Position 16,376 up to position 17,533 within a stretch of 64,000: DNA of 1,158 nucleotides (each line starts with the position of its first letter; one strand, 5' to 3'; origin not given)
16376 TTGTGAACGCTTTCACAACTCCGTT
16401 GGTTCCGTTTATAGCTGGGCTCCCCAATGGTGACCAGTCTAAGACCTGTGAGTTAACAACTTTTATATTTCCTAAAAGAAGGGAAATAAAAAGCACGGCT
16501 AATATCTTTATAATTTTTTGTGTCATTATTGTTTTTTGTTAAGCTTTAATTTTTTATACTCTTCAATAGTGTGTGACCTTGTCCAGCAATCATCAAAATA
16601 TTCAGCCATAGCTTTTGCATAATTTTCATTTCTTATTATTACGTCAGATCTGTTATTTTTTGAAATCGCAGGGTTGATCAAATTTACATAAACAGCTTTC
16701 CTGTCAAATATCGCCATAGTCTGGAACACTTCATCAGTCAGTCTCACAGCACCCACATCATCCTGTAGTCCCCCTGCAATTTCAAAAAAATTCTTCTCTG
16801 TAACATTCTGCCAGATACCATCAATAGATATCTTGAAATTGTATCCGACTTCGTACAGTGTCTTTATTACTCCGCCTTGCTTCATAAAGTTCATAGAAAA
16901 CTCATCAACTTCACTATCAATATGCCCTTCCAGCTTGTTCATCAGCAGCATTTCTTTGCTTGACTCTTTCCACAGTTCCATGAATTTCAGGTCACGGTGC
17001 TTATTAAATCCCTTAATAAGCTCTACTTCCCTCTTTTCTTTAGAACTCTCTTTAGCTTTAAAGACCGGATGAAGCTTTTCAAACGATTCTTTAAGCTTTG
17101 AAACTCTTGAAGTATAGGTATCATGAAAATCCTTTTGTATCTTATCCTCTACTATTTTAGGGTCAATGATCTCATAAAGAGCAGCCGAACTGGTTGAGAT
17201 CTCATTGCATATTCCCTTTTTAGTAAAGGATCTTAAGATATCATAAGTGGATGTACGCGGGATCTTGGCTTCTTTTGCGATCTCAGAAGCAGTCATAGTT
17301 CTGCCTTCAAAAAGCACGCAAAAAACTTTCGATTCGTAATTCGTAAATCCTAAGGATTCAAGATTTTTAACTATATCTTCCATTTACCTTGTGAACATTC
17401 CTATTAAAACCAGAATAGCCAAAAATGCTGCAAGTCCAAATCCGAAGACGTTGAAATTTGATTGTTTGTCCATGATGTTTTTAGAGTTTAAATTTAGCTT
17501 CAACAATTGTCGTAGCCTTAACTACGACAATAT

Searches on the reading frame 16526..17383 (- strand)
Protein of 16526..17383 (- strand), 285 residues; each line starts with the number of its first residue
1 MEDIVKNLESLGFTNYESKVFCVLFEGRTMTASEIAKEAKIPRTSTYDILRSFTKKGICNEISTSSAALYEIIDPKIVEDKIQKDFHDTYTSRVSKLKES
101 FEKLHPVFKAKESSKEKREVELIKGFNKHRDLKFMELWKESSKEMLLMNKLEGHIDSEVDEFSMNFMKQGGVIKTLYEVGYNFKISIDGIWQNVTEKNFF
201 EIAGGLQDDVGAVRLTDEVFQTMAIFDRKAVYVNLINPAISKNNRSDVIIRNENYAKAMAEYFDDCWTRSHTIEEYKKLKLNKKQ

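Call 11: search_protein_families(library=pfam, proteins=[window:16526-17383:-])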
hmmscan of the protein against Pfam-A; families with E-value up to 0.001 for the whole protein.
window:16526-17383:- (285 aa): 2 families
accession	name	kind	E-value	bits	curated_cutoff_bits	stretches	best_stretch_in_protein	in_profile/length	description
PF01978.25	TrmB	-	2.9e-15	56.3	25.6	1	8-76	1-68/68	Sugar-specific transcriptional regulator TrmB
PF24217.1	DUF7436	-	1.5e-05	25.4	34.2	1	211-271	91-151/153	Family of unknown function (DUF7436)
